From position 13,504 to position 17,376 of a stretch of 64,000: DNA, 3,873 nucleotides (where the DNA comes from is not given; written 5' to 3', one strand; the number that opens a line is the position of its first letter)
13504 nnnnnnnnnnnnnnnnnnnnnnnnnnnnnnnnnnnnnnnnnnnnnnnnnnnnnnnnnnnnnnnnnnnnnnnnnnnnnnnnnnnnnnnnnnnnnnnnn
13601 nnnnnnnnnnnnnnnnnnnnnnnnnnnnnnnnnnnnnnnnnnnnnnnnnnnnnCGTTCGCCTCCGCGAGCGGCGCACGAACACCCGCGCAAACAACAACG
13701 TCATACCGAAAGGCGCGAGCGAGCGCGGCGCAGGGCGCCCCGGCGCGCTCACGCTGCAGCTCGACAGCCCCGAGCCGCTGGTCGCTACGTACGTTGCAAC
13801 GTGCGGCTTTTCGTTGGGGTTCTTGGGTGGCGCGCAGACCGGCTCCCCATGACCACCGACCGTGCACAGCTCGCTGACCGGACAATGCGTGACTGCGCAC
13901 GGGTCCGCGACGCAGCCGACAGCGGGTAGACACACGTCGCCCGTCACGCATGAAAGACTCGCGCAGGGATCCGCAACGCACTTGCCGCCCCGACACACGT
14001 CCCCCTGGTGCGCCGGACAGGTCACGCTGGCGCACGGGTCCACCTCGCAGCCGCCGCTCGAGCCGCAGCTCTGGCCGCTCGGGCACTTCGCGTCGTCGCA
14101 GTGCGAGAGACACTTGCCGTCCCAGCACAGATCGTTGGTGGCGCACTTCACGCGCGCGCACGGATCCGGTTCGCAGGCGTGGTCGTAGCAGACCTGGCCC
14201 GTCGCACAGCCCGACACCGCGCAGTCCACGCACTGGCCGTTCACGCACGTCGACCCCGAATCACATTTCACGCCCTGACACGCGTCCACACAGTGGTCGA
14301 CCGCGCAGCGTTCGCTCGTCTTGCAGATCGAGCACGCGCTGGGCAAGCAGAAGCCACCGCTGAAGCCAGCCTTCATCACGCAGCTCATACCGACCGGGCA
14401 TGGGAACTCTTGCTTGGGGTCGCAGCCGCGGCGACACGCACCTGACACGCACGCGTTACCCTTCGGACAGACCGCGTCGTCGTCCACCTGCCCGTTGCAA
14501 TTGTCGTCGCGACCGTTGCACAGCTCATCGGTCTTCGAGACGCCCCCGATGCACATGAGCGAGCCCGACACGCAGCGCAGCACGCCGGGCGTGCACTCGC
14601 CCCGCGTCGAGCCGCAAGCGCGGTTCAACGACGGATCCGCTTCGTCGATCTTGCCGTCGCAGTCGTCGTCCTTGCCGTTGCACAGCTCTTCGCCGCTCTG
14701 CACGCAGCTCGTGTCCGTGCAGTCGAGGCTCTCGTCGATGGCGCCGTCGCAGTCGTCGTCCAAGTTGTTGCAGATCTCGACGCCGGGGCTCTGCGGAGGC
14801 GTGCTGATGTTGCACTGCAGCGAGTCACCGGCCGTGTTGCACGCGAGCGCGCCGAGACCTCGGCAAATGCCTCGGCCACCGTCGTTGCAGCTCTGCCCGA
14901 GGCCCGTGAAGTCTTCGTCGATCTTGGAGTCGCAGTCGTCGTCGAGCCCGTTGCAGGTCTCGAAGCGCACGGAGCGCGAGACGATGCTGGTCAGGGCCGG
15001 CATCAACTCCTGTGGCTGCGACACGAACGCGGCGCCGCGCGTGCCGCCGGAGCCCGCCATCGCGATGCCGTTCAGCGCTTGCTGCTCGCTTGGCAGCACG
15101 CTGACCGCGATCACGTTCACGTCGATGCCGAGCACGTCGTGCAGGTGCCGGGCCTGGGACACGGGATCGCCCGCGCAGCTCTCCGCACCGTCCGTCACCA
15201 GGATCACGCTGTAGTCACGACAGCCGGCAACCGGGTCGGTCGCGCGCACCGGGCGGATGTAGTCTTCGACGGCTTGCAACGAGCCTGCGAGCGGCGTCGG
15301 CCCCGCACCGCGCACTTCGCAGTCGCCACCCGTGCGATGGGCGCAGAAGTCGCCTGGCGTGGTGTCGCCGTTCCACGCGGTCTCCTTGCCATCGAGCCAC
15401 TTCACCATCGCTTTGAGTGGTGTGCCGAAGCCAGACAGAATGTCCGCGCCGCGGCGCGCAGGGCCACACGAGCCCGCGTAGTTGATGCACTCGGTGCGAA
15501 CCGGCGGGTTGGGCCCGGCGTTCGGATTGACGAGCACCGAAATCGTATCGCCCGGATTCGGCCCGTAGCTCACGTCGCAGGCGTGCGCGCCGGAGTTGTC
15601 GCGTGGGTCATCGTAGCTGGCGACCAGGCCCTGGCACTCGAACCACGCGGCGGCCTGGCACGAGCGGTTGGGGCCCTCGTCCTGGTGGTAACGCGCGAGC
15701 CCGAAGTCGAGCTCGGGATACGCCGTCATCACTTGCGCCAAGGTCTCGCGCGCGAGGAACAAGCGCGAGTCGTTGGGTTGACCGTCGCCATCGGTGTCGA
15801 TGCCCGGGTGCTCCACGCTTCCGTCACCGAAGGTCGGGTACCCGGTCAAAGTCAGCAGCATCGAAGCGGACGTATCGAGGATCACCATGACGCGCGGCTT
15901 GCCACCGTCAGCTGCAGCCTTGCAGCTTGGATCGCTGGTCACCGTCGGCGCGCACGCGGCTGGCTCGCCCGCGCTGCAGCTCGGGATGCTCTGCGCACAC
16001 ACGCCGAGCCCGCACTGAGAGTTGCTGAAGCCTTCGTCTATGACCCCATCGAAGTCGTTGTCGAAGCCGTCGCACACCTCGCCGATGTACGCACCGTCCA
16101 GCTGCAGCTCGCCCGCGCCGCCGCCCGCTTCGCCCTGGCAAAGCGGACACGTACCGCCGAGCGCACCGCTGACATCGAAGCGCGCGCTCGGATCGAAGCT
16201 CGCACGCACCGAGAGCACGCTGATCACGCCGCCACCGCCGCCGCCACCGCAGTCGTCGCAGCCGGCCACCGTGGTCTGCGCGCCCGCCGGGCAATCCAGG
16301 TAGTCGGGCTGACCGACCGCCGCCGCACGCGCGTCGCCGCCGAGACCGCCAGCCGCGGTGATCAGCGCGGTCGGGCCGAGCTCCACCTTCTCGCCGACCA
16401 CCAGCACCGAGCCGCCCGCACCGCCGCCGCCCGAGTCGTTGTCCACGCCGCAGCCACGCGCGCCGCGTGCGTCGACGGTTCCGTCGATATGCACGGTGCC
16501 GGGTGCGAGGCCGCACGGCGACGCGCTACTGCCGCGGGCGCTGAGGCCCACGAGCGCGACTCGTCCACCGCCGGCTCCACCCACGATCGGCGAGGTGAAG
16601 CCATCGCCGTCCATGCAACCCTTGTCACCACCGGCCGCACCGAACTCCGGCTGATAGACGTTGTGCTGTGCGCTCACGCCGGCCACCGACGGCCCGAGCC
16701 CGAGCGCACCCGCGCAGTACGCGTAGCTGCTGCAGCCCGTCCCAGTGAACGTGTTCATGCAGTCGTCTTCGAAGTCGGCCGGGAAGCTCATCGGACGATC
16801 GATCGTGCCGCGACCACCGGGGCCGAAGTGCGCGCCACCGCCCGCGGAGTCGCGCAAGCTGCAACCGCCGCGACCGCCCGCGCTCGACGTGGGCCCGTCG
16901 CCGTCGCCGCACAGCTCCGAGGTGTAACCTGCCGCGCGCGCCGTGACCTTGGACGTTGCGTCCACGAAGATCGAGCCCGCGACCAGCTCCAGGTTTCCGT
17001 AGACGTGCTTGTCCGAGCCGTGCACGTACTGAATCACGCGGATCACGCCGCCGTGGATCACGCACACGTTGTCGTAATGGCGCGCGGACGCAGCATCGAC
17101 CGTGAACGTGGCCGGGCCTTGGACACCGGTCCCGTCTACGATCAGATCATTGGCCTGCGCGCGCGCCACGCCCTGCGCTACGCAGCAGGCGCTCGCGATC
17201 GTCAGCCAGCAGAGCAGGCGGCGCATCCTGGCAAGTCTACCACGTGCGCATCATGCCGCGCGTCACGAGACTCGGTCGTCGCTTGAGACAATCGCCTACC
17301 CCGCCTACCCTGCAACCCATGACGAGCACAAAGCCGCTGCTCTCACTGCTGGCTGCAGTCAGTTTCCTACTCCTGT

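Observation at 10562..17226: Three-gene secreted operon: vWA/MopE/MYXO-CTERM giant, FGE-domain lipoprotein, clan-CD peptidase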

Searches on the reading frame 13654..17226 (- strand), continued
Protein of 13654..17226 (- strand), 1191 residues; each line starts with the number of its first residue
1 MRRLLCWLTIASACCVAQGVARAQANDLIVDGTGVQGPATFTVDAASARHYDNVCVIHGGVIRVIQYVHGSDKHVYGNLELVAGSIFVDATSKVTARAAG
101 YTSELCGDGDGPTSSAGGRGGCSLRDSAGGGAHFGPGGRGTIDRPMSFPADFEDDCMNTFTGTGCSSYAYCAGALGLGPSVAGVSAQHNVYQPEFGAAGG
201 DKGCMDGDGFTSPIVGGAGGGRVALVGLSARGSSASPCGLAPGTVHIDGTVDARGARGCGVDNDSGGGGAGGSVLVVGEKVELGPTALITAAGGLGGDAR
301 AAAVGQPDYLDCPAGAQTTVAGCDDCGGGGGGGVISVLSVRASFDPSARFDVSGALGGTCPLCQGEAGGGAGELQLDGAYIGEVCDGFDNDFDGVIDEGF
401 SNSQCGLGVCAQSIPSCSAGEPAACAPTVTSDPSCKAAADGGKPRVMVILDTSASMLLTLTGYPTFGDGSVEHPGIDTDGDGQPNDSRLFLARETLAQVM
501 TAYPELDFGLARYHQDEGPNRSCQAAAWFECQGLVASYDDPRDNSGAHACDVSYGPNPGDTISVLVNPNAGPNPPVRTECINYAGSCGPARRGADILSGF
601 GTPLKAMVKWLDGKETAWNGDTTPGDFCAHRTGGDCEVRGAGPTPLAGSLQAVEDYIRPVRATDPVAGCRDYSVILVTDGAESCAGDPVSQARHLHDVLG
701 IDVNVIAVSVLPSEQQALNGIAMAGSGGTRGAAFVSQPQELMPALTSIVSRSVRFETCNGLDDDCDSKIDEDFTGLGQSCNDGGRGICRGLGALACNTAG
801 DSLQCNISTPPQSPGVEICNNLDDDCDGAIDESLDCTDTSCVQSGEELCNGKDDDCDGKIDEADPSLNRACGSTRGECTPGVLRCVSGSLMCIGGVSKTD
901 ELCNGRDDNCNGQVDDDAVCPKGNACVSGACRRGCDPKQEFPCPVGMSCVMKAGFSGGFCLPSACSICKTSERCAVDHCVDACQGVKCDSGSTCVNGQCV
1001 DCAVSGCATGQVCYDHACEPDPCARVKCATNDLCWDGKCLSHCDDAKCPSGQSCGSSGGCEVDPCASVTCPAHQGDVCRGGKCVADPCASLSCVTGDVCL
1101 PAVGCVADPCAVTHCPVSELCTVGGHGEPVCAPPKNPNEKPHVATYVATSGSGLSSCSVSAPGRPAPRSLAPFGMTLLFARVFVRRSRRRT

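Call 85: search_protein_families(library=ncbifam, proteins=[P0196, P0198, P0201, P0213, P0191, P0197], max_evalue=1)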
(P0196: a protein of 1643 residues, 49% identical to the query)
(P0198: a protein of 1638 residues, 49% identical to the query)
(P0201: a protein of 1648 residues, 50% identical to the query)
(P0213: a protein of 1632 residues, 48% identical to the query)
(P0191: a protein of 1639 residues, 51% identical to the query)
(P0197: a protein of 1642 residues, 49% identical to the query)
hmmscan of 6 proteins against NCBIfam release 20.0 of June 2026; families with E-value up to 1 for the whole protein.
P0196 (1643 aa): 2 families
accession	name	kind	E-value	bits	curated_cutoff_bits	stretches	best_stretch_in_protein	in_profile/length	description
TIGR03901.2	MYXO-CTERM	domain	0.00021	21.6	20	1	1122-1154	2-33/34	MYXO-CTERM sorting domain-containing protein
TIGR03382.1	GC_trans_RRR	domain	0.0047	17.5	15.85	1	1125-1153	1-27/27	MYXO-CTERM sorting domain-containing protein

P0198 (1638 aa): 7 families
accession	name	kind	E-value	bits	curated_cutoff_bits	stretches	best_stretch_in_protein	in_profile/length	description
TIGR03525.2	GldK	equivalog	0.0029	17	350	1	1510-1584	258-336/408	T9SS ring complex lipoprotein PorK/GldK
TIGR03901.2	MYXO-CTERM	domain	0.0035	17.7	20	1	1121-1148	2-33/34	MYXO-CTERM sorting domain-containing protein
TIGR03382.1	GC_trans_RRR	domain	0.015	15.9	15.85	1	1123-1146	1-25/27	MYXO-CTERM sorting domain-containing protein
TIGR04564.1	Synergist_CTERM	domain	0.015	15.4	22.5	1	1121-1146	2-25/27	Synerg-CTERM sorting domain-containing protein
NF051874.1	PVV_CTERM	equivalog_domain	0.11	12.3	27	1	1127-1150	13-36/38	PVV-CTERM domain-containing choice-of-anchor G protein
TIGR03501.1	GlyGly_CTERM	domain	0.38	11.6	15.5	0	1127-1148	1-22/22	GlyGly-CTERM sorting domain-containing protein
TIGR02601.1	autotrns_rpt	repeat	0.77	9.6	19.85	0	45-65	12-32/32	beta strand repeat protein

P0201 (1648 aa): 1 family
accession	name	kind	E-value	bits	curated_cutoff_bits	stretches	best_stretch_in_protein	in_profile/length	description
NF041186.1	SenA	equivalog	0.048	13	420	1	1499-1544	271-314/382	selenoneine synthase SenA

P0213 (1632 aa): 1 family
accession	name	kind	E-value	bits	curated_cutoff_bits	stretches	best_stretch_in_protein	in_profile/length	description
TIGR03901.2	MYXO-CTERM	domain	0.0036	17.6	20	1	1118-1148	1-33/34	MYXO-CTERM sorting domain-containing protein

P0191 (1639 aa): 3 families
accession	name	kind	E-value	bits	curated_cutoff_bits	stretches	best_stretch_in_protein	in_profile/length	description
TIGR03525.2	GldK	equivalog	0.00013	21.4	350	1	1504-1587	250-337/408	T9SS ring complex lipoprotein PorK/GldK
NF041186.1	SenA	equivalog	0.073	12.4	420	1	1491-1536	271-314/382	selenoneine synthase SenA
TIGR02171.1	Fb_sc_TIGR02171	subfamily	0.11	10.4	544.35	1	1505-1601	154-231/912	TIGR02171 family lipoprotein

P0197 (1642 aa): 4 families
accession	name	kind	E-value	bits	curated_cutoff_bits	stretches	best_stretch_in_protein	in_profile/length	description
TIGR03525.2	GldK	equivalog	6.2e-05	22.5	350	1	1508-1592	248-336/408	T9SS ring complex lipoprotein PorK/GldK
TIGR03901.2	MYXO-CTERM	domain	0.003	17.9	20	1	1174-1212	1-32/34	MYXO-CTERM sorting domain-containing protein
TIGR02171.1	Fb_sc_TIGR02171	subfamily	0.023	12.7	544.35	1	1508-1592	151-216/912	TIGR02171 family lipoprotein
NF041186.1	SenA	equivalog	0.1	12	420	1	1494-1589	268-317/382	selenoneine synthase SenA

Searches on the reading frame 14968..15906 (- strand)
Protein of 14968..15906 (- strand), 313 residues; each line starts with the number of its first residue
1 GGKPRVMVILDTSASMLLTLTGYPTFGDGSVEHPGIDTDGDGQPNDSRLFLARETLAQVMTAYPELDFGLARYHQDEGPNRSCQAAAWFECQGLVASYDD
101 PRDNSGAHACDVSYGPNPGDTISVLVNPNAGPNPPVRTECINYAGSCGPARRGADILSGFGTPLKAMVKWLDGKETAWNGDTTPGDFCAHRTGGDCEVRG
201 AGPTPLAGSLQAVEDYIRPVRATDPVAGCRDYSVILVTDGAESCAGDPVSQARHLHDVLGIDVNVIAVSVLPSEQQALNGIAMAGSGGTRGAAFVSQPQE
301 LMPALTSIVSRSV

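Call 23: search_protein_families(library=pfam, proteins=[window:14968-15906:-], max_evalue=10)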
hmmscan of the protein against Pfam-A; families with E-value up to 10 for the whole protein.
seq(313 aa): 1 family
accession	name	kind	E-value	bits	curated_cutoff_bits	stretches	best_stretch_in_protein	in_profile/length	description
PF00092.34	VWA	-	0.025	15.3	23.8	1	233-286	106-155/174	von Willebrand factor type A domain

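Call 36: search_protein_families(library=ncbifam, proteins=[window:14968-15906:-], max_evalue=10)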
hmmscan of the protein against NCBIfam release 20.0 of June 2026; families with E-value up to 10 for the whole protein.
seq(313 aa): 1 family
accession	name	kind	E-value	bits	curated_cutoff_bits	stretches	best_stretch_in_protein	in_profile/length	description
NF033757.1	gliding_CglB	equivalog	0.0025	16.9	200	2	199-247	163-205/402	adventurous gliding motility lipoprotein CglB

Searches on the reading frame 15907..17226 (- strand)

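Call 23: search_protein_families(library=pfam, proteins=[window:15907-17226:-], max_evalue=10)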
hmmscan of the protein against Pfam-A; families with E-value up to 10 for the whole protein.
seq(440 aa): 1 family
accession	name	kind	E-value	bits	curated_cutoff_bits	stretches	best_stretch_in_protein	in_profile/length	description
PF11617.13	Cu-binding_MopE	-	0.11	13.2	27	1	383-398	15-30/30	Putative metal-binding motif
